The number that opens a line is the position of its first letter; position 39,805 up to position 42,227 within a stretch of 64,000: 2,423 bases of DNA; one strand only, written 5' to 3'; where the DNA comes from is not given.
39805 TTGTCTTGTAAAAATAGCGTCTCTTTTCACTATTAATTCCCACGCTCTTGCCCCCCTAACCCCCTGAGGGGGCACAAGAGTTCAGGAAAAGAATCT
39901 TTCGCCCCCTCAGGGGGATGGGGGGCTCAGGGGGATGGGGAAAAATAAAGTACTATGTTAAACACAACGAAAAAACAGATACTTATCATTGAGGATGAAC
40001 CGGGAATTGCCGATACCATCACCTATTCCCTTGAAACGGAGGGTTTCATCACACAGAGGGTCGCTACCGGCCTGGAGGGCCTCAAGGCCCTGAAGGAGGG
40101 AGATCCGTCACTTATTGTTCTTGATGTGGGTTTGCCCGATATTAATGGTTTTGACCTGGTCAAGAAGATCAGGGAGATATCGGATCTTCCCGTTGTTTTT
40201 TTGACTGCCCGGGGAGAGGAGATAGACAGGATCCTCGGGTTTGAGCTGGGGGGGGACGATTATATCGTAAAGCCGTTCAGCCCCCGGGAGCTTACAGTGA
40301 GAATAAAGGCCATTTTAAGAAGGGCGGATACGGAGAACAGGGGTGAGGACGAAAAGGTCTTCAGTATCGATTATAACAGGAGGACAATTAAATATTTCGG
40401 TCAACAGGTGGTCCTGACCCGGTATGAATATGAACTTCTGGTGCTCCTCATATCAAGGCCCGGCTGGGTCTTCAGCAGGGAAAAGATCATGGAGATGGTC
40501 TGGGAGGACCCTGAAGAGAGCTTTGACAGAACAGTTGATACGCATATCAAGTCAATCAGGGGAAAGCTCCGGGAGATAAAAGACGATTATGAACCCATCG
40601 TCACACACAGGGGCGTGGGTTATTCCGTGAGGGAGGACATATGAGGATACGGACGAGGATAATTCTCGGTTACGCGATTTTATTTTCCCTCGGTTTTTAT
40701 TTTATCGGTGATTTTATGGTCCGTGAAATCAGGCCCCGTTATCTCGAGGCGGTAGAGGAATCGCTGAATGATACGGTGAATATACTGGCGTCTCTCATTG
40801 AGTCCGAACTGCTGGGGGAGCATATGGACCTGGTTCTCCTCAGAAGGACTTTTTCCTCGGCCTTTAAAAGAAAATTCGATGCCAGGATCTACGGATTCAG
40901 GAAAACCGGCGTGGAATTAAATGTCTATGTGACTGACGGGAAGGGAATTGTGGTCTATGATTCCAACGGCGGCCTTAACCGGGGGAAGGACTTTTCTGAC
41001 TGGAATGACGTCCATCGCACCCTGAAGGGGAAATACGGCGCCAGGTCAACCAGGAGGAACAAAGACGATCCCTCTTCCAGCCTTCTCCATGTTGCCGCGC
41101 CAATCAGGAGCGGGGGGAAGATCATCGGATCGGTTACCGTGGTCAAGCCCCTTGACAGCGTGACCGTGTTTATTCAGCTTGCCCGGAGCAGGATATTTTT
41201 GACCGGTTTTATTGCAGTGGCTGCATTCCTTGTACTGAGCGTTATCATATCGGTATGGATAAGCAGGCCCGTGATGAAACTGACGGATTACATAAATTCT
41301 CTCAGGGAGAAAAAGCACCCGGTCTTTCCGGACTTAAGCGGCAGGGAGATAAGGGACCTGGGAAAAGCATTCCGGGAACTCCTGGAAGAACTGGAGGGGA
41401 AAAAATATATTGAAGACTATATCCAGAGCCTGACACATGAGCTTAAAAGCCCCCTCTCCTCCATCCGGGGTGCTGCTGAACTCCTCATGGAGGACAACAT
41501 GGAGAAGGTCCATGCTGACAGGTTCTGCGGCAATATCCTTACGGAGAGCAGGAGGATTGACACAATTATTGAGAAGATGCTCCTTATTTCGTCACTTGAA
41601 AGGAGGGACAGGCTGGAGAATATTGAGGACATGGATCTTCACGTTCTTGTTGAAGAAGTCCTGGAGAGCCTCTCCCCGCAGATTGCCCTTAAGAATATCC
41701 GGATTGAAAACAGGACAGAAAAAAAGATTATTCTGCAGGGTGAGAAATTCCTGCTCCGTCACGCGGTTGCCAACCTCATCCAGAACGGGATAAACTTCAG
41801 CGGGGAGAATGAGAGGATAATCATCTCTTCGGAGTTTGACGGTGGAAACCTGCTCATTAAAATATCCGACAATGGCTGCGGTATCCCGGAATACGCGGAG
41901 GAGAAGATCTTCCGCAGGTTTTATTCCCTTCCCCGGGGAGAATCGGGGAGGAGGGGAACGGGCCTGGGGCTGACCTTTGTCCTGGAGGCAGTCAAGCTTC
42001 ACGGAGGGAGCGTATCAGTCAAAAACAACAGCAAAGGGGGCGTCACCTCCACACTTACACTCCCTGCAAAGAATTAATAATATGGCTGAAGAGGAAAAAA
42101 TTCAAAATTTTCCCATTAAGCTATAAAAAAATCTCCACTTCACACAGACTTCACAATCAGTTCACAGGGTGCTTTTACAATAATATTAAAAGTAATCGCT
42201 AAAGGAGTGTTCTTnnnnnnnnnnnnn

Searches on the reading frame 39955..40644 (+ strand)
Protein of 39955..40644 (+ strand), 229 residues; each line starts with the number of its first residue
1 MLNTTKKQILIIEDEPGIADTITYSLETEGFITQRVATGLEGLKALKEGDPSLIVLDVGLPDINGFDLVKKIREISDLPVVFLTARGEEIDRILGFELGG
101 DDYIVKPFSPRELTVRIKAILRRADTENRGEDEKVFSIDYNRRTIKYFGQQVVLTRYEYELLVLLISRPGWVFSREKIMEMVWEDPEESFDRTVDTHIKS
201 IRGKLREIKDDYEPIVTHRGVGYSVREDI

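Call 11: search_protein_families(library=pfam, proteins=[window:39955-40644:+])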
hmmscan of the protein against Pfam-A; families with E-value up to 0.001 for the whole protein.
window:39955-40644:+ (229 aa): 2 families
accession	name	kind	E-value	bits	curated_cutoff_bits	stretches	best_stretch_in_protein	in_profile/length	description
PF00072.30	Response_reg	-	2.8e-26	92.3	30.2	1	9-117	1-110/111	Response regulator receiver domain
PF00486.34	Trans_reg_C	-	1.4e-23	83.2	26.2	1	149-224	1-76/77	Transcriptional regulatory protein, C terminal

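Call 13: find_encoding_contigs(protein=window:39955-40644:+, flank=10000, max_places=10)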
Protein window:39955-40644:+ (229 aa): 2 contigs read that carry it; 2 places shown.
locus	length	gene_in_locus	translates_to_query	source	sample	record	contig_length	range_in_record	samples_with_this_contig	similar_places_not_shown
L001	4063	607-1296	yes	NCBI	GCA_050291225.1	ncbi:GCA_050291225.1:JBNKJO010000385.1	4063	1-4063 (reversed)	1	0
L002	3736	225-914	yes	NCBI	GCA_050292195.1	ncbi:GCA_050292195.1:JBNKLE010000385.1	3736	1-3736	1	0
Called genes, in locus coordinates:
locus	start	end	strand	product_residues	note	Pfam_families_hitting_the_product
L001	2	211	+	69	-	?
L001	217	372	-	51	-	-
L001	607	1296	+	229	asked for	PF00072:Response_reg, PF00486:Trans_reg_C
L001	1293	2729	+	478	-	PF00512:HisKA, PF02518:HATPase_c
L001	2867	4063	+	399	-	?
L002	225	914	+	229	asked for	PF00072:Response_reg, PF00486:Trans_reg_C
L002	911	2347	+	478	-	PF00512:HisKA, PF02518:HATPase_c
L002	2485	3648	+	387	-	PF06123:CreD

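Call 81: find_homologous_proteins(query=window:39955-40644:+, max_evalue=1e-90)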
Query window:39955-40644:+ (229 aa): 6 proteins with E <= 1e-90 among 8000 candidates.
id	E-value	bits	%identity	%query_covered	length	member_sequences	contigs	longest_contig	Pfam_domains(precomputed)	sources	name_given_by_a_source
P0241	1.7e-144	497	100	100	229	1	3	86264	PF00486.35,PF00072.31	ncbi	-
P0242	1.3e-128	445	88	100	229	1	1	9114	PF00486.35,PF00072.31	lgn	-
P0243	1.3e-124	432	85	100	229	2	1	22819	PF00486.35,PF00072.31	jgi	jgi:two-component system catabolic regulation response regulator CreB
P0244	1.4e-123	429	86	100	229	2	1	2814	PF00486.35,PF00072.31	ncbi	-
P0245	8.1e-122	423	85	100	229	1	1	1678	PF00486.35,PF00072.31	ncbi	-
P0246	2.0e-94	333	67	97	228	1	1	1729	PF00486.35,PF00072.31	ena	-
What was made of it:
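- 39955..40644 (+): OmpR-type (CreB-like) response-regulator gene. It starts 15 nt after the end of B plus its duplication. A JGI source names the homologue CreB (call 81).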

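Call 82: find_encoding_contigs(protein=P0242, flank=10000, max_places=3)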
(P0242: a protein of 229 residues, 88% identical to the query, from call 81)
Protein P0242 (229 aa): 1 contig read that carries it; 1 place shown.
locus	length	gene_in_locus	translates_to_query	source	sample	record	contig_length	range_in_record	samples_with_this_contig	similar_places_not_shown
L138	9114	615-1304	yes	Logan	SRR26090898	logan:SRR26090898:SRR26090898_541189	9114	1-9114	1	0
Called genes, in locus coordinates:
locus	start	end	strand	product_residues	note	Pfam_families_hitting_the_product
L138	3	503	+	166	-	?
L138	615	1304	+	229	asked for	PF00072:Response_reg, PF00486:Trans_reg_C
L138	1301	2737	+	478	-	PF00512:HisKA, PF02518:HATPase_c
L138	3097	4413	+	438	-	PF06123:CreD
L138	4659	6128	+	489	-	PF01656:CbiA, PF13500:AAA_26, PF07685:GATase_3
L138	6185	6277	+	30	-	-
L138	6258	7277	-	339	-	PF03186:CobD_Cbib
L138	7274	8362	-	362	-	PF00155:Aminotran_1_2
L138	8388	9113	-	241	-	?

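Call 83: find_encoding_contigs(protein=P0243, flank=10000, max_places=3)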
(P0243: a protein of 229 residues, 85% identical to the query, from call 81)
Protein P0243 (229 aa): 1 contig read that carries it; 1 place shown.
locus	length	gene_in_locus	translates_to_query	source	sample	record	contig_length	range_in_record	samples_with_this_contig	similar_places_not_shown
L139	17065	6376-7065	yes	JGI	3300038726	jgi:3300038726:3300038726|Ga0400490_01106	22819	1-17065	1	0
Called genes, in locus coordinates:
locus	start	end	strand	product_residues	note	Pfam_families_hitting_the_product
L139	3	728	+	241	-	?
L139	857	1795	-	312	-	PF01476:LysM, PF01551:Peptidase_M23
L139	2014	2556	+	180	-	-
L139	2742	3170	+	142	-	PF04519:Bactofilin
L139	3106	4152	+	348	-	PF04166:PdxA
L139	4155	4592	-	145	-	-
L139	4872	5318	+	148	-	-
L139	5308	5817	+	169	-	PF00515:TPR_1 (faint), PF07719:TPR_2 (faint), PF13181:TPR_8 (faint), PF13424:TPR_12 (faint), PF13431:TPR_17 (faint), PF13174:TPR_6 (faint), PF13432:TPR_16 (faint), PF13414:TPR_11 (faint), +1 more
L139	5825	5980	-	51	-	-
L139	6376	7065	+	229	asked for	PF00072:Response_reg, PF00486:Trans_reg_C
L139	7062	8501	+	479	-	PF00512:HisKA, PF02518:HATPase_c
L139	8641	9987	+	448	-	PF06123:CreD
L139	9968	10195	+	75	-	-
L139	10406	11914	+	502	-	PF01656:CbiA, PF13500:AAA_26, PF07685:GATase_3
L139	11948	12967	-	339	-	PF03186:CobD_Cbib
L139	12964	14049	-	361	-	PF00155:Aminotran_1_2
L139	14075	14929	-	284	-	-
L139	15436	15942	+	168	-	PF00254:FKBP_C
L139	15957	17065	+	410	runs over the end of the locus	PF00027:cNMP_binding, PF07228:SpoIIE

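Call 88: find_encoding_contigs(protein=P0244, flank=10000, max_places=3)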
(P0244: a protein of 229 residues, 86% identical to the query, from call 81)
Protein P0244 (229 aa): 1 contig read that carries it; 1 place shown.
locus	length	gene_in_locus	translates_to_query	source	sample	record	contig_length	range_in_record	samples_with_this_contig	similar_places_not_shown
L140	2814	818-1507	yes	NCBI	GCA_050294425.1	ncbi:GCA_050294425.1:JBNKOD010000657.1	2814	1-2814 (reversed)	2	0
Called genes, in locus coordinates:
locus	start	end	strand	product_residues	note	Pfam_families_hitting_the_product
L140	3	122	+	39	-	?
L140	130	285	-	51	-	-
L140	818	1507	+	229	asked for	PF00072:Response_reg, PF00486:Trans_reg_C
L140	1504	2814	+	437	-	?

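Call 89: find_encoding_contigs(protein=P0245, flank=10000, max_places=3)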
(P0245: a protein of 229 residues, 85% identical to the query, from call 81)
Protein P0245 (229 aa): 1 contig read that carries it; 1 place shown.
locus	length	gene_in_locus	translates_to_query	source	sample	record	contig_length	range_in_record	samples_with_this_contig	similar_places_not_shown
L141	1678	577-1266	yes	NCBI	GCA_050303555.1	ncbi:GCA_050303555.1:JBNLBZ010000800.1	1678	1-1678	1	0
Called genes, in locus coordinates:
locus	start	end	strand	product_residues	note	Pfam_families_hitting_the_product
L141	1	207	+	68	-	?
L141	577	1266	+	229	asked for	PF00072:Response_reg, PF00486:Trans_reg_C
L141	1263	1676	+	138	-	?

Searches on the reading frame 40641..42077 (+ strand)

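Call 11: search_protein_families(library=pfam, proteins=[window:40641-42077:+])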
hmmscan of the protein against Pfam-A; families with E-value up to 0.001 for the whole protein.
window:40641-42077:+ (478 aa): 4 families
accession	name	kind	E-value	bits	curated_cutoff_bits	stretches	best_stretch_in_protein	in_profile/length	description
PF02518.31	HATPase_c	-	4.4e-23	82.3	26.4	1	371-477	5-110/111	Histidine kinase-, DNA gyrase B-, and HSP90-like ATPase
PF00512.31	HisKA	-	2.9e-12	46.9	26.9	1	260-320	5-64/66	His Kinase A (phospho-acceptor) domain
PF02743.24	dCache_1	-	0.00029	20.9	45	1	36-189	5-168/240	Cache domain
PF18719.7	ArlS_N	-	0.00031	21.4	27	0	37-178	12-138/140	ArlS sensor domain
